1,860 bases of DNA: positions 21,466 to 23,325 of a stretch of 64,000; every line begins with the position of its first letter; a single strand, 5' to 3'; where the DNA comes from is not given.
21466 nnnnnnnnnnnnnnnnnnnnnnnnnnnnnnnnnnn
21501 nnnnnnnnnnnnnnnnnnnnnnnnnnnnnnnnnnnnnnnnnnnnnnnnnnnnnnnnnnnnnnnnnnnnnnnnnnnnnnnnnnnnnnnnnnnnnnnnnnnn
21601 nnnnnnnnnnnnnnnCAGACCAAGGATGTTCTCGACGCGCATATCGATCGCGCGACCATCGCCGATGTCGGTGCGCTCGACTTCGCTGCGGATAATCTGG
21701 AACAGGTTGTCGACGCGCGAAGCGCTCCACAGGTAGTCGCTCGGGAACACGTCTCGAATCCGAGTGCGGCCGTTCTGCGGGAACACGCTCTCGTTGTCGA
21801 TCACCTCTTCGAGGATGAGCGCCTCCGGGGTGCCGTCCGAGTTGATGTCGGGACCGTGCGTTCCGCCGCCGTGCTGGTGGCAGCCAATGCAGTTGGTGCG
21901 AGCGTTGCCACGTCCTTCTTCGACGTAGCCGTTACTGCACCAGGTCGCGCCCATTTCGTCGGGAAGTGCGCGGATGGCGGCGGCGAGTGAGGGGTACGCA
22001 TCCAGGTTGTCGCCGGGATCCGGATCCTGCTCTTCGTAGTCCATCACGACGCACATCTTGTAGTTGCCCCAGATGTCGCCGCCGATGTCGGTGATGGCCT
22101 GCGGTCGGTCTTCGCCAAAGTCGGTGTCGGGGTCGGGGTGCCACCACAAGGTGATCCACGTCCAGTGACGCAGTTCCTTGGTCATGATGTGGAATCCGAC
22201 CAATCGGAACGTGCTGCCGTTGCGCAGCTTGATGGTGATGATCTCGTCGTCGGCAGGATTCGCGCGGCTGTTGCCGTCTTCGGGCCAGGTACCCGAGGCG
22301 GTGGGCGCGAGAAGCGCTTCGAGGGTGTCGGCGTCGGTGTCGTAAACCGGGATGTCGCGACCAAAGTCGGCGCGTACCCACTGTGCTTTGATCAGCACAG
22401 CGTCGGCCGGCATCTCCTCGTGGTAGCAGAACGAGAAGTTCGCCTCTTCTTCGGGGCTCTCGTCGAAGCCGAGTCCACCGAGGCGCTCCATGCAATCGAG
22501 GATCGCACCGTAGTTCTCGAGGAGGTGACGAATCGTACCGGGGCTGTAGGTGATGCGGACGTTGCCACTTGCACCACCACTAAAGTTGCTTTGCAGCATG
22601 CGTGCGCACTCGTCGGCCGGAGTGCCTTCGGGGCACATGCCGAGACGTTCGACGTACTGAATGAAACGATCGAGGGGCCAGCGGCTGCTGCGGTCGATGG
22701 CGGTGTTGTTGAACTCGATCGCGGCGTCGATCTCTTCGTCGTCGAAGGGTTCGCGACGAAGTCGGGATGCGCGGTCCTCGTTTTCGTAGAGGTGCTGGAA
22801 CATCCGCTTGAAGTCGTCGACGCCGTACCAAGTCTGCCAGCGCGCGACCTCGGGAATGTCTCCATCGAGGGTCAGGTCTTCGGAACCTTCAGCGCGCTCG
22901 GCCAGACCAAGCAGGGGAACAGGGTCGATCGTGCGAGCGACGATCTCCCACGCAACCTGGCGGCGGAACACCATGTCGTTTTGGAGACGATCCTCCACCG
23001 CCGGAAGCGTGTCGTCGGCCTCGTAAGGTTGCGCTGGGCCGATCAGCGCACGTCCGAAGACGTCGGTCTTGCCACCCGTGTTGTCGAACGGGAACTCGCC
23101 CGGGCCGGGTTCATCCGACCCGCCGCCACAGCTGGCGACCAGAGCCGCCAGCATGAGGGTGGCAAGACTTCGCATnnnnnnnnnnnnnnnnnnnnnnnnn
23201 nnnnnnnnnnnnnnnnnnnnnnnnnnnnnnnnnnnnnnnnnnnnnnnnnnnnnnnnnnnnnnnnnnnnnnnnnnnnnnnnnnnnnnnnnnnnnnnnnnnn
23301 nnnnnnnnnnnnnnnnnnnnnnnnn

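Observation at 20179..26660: Translationally coupled operon of three lipoproteins combining CXXCH heme motifs, a P-domain and a ThuA domain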

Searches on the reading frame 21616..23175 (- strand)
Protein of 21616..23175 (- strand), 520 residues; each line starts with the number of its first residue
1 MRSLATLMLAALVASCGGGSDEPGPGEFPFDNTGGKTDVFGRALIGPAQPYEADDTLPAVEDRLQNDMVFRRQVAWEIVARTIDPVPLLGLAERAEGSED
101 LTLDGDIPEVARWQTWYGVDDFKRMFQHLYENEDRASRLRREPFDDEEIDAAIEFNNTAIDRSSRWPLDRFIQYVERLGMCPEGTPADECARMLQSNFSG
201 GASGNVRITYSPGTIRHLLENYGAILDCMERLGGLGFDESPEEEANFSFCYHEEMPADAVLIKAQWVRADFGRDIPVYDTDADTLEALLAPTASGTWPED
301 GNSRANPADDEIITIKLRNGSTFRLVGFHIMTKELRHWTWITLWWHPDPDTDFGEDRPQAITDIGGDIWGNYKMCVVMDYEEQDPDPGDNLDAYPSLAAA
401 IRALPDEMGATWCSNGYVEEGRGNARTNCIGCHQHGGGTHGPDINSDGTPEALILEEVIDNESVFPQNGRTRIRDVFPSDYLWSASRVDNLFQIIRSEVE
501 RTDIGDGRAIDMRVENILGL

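Call 44: search_protein_representatives(protein=window:21616-23175:-)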
Query: 520 residues. Proteins with E-value up to 0.001 (for the whole library): 497; up to 1e-10: 305; up to 1e-30: 165. The best 150 are listed.
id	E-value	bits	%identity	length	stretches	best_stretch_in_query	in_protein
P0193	3.0e-168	577.5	51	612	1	2-518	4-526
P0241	2.8e-136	472.0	45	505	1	6-500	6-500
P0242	1.4e-128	446.5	55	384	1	10-362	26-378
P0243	5.8e-117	408.2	49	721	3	258-503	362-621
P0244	7.8e-105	368.1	46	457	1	7-500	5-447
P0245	1.6e-104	367.1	58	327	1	6-306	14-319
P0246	4.0e-91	322.9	41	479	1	41-506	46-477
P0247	1.4e-90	321.1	49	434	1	127-508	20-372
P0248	1.5e-89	317.7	45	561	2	242-502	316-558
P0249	6.8e-89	315.5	42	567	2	202-508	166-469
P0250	8.1e-88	312.0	46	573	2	243-501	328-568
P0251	8.8e-88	311.9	43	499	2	13-404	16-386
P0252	5.8e-87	309.2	55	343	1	260-520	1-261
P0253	2.1e-85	304.0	42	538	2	244-501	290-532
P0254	7.3e-85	302.2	42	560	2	244-497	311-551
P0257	5.7e-77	276.2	41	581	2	249-496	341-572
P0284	2.8e-59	217.8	38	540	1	24-492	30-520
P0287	8.8e-59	216.1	42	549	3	229-387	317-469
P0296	2.0e-56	208.4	38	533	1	68-485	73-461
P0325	9.9e-49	183.0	40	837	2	208-485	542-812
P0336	1.4e-46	175.8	40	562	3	208-436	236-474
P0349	6.7e-43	163.7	40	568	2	2-241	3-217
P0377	4.6e-36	141.2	34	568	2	103-405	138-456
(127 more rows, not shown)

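Call 59: search_solved_structures(query=window:21616-23175:-, max_evalue=10)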
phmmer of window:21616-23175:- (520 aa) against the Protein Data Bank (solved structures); distinct sequences matched with E-value up to 10: 8.
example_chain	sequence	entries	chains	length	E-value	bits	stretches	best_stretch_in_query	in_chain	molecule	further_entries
6i69_A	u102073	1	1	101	1.1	11.2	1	213-268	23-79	30S ribosomal protein S6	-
6i6e_A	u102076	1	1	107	1.1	11.2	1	213-268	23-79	30S ribosomal protein S6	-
2bvz_A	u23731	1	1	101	1.1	11.2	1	213-268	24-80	30S RIBOSOMAL PROTEIN S6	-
1wx2_B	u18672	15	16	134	1.2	11.1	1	5-96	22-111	MelC | CADDIE PROTEIN ORF378 | CADDIE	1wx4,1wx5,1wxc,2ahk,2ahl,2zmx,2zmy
1eg0_C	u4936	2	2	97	1.2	11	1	213-268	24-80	PROTEIN (S6 RIBOSOMAL PROTEIN) | S6 RIBOSOMAL PROTEIN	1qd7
1g1x_A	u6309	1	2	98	1.2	11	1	213-268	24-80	30S RIBOSOMAL PROTEIN S6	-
4zer_1f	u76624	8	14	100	1.2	11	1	213-268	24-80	30S ribosomal protein S6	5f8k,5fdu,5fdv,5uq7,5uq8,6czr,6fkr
10px_1f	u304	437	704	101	1.2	11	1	213-268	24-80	30S ribosomal protein S6 | RIBOSOMAL PROTEIN S6 | 16S Ribosomal protein S6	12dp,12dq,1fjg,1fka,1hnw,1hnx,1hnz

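Call 60: search_protein_families(library=pfam, proteins=[P0243, P0325, P0249, P0257, P0287, P0336, P0349, P0377, P0296, P0284], max_evalue=0.001)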
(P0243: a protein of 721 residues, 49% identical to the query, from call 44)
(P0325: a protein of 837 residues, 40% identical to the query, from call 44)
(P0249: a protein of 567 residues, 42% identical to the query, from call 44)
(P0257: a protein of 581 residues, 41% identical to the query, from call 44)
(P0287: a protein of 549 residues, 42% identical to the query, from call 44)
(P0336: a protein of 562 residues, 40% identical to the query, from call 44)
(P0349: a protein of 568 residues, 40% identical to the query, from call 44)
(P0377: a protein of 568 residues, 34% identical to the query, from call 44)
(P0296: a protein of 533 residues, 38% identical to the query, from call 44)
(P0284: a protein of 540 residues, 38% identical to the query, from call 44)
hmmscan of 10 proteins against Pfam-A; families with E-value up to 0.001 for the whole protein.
P0243 (721 aa): 2 families
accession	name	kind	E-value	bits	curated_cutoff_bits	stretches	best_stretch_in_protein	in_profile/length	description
PF13442.11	Cytochrome_CBB3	-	9.4e-14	51.9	27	1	643-714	6-68/68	Cytochrome C oxidase, cbb3-type, subunit III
PF00034.26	Cytochrom_C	-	2.7e-07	32.3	21.3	0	642-716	3-88/90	Cytochrome c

P0325 (837 aa): 0 families

P0249 (567 aa): 2 families
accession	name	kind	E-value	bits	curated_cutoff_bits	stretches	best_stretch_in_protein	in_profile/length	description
PF00034.26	Cytochrom_C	-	2.4e-12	48.4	21.3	1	489-567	2-89/90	Cytochrome c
PF13442.11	Cytochrome_CBB3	-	8.3e-12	45.7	27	1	489-564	4-68/68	Cytochrome C oxidase, cbb3-type, subunit III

P0257 (581 aa): 0 families

P0287 (549 aa): 0 families

P0336 (562 aa): 0 families

P0349 (568 aa): 0 families

P0377 (568 aa): 0 families

P0296 (533 aa): 0 families

P0284 (540 aa): 0 families
